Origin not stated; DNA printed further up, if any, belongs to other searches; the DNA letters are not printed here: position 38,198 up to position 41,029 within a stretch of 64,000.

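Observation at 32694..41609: Glycyl-radical-enzyme operon of unassigned function, with two flavoproteins, an exported glycerophosphodiesterase and an atypical MFS carrier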

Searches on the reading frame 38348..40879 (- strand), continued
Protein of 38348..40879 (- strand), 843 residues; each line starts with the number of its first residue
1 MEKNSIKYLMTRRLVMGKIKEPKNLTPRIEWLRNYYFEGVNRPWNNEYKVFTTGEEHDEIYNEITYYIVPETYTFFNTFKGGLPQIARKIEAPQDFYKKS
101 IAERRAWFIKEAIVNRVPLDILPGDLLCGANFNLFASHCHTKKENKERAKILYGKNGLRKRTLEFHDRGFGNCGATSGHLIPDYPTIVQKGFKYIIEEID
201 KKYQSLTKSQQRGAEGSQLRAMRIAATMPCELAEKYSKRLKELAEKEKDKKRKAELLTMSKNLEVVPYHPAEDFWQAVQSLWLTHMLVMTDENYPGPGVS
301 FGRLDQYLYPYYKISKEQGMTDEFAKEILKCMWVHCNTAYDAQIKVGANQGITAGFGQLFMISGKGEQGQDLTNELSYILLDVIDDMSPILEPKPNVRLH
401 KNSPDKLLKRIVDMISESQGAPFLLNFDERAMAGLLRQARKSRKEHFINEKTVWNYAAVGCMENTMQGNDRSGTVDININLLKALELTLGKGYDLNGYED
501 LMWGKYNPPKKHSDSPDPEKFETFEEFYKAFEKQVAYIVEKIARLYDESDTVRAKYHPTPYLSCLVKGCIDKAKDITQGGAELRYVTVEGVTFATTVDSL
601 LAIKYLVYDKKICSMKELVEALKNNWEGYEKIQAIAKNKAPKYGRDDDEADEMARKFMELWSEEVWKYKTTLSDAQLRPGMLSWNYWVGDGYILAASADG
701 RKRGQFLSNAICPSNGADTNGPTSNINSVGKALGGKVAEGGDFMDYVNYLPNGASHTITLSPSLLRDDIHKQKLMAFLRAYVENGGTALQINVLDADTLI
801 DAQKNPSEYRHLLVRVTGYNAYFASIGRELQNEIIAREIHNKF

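Call 83: search_solved_structures(query=window:38348-40834:-, max_evalue=1e-83, show_alignments=5)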
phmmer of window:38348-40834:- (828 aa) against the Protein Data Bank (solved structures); distinct sequences matched with E-value up to 1e-83: 5.
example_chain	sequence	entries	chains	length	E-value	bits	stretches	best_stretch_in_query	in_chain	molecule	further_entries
6vxc_A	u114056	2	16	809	3.2e-100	340.1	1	163-822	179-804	Trans-4-hydroxy-L-proline dehydratase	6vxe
1r8w_A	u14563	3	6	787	1.8e-94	321.1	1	162-825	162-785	glycerol dehydratase | B12-independent glycerol dehydratase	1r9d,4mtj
2f3o_A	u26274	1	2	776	1.6e-91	311.3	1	163-822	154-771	pyruvate formate-lyase 2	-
9f3w_A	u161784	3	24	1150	3.1e-86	293.9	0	210-828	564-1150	Choline trimethylamine-lyase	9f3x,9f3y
6lon_B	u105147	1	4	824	3.5e-84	287.1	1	164-825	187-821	PFL2/glycerol dehydratase family glycyl radical enzyme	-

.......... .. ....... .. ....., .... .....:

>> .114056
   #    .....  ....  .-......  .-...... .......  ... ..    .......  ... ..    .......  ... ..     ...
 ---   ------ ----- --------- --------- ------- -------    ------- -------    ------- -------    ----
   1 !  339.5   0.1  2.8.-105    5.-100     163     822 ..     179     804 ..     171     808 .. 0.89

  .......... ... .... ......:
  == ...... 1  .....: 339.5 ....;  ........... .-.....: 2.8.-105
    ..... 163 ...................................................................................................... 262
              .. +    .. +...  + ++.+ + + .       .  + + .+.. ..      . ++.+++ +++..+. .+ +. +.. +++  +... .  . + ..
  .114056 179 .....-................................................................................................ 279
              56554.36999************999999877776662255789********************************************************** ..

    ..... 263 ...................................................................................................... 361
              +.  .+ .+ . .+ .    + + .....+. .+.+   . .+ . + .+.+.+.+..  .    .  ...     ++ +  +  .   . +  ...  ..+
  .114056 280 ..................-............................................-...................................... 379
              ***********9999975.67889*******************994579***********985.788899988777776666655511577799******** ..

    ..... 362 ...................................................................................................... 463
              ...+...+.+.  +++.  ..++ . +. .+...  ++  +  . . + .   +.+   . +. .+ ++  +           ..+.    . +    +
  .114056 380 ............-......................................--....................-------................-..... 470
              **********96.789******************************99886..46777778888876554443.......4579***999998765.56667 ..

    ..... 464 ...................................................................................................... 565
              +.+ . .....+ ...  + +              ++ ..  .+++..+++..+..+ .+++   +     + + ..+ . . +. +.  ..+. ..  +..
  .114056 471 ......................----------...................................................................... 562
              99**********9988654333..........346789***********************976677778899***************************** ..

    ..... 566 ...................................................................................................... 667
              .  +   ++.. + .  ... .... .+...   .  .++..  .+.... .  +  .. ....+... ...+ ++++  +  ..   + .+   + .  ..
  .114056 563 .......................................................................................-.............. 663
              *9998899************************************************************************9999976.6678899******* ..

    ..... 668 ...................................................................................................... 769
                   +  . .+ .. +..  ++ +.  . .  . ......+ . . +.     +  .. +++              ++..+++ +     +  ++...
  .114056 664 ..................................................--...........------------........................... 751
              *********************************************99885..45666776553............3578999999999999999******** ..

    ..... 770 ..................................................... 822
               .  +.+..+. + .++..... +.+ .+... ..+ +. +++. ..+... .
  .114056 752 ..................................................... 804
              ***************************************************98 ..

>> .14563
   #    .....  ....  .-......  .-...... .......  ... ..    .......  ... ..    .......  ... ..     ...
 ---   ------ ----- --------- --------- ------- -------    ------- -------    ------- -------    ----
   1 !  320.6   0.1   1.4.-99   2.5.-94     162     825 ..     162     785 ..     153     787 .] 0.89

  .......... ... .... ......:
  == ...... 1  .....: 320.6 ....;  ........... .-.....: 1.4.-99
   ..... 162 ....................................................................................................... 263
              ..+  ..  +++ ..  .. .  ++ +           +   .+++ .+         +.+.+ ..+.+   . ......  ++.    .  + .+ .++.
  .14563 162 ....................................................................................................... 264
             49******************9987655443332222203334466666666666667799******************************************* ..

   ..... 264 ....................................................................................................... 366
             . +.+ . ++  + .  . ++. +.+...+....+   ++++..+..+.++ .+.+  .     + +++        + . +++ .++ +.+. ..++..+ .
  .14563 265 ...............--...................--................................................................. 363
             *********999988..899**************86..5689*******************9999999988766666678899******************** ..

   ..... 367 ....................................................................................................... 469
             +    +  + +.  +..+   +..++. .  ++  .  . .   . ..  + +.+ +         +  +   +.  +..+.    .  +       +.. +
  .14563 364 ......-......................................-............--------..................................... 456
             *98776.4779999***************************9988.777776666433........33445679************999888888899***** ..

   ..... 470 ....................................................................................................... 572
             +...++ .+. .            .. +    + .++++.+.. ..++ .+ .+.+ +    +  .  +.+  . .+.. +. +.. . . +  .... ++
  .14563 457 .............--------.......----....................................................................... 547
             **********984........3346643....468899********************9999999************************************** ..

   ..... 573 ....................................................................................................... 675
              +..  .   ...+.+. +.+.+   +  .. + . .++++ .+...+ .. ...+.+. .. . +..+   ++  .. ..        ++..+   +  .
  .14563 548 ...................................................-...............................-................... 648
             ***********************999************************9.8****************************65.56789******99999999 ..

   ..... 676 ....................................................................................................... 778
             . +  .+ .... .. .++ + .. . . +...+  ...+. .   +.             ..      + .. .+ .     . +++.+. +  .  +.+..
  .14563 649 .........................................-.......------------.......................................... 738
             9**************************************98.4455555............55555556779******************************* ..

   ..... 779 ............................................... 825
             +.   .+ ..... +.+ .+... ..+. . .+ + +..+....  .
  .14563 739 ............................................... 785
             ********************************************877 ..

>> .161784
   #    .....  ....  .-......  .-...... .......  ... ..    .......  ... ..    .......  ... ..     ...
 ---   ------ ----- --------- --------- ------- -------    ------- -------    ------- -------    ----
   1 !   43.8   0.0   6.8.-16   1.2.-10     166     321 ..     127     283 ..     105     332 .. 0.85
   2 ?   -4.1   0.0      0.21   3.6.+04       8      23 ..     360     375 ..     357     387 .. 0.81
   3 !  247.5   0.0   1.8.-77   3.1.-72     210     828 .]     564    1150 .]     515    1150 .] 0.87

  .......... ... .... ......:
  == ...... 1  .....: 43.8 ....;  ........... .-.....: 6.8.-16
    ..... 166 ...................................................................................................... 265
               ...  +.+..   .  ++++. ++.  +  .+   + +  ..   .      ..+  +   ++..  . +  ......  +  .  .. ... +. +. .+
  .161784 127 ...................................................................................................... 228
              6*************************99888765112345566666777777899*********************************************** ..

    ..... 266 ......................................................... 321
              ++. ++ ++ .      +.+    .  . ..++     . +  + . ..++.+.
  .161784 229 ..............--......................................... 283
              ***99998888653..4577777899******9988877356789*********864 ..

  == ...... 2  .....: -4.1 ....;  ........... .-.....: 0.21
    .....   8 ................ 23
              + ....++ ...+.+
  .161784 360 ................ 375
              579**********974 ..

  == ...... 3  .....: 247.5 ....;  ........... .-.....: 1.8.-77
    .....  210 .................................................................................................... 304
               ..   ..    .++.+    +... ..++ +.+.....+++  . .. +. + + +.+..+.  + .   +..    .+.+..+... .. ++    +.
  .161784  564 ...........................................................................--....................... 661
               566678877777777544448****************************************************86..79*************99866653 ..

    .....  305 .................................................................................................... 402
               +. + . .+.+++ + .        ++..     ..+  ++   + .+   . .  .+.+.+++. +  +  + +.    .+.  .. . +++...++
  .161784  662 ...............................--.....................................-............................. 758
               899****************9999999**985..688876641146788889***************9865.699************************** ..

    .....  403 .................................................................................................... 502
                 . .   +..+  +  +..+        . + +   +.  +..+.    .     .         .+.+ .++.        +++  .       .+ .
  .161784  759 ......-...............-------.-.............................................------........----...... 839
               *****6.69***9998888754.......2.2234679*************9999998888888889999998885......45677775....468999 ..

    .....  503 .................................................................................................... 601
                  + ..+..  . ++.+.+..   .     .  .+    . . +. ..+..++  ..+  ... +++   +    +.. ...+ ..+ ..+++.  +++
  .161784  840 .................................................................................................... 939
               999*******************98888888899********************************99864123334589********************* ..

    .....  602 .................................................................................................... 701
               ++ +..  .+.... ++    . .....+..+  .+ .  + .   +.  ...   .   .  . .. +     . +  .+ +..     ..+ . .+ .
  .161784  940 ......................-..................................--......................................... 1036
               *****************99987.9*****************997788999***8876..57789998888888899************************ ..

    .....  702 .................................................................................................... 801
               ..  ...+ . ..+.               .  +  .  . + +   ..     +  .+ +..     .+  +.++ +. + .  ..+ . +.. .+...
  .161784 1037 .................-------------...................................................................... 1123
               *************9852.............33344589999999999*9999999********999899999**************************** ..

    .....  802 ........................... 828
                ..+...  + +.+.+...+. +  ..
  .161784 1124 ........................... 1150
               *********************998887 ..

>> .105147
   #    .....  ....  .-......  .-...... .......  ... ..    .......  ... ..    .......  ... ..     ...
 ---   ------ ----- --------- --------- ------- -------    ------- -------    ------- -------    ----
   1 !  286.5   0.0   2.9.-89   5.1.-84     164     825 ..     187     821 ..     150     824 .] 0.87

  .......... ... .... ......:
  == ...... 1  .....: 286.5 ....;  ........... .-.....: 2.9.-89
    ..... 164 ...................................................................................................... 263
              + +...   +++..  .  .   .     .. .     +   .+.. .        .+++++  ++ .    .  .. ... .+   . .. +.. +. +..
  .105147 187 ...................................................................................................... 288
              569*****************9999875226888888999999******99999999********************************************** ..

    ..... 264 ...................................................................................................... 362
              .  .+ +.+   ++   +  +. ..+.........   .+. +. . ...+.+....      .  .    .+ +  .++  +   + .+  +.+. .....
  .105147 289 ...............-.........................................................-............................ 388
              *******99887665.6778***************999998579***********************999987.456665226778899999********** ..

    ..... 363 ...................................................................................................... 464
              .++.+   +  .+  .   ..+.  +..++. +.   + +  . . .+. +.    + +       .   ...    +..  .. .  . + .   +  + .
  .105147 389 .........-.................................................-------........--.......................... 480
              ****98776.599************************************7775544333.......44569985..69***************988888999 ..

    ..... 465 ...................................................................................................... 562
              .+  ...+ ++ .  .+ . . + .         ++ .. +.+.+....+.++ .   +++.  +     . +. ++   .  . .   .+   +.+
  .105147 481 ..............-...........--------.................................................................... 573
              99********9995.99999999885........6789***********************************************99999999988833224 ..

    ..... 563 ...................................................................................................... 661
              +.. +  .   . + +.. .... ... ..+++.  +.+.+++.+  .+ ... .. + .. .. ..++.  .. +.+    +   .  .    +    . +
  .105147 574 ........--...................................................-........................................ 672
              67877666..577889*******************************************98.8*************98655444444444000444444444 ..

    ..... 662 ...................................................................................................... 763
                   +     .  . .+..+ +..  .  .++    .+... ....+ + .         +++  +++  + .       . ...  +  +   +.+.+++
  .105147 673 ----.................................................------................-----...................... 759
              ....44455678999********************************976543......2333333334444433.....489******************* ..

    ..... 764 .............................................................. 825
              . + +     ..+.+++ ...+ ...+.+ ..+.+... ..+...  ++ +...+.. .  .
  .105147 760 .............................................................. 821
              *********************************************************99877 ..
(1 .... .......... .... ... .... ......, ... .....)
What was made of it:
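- Closest known: PFL2 of Archaeoglobus fulgidus. Same: Shares local signatures absent from HypD and GD (ENY...S-x-GR-x-DQYLYP; Y-x-N-LPNGAS-x-TI-x-LS) (call 83).
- Active-site mapping rests on pairwise sequence alignments that shift by 1-2 residues between templates (call 83).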
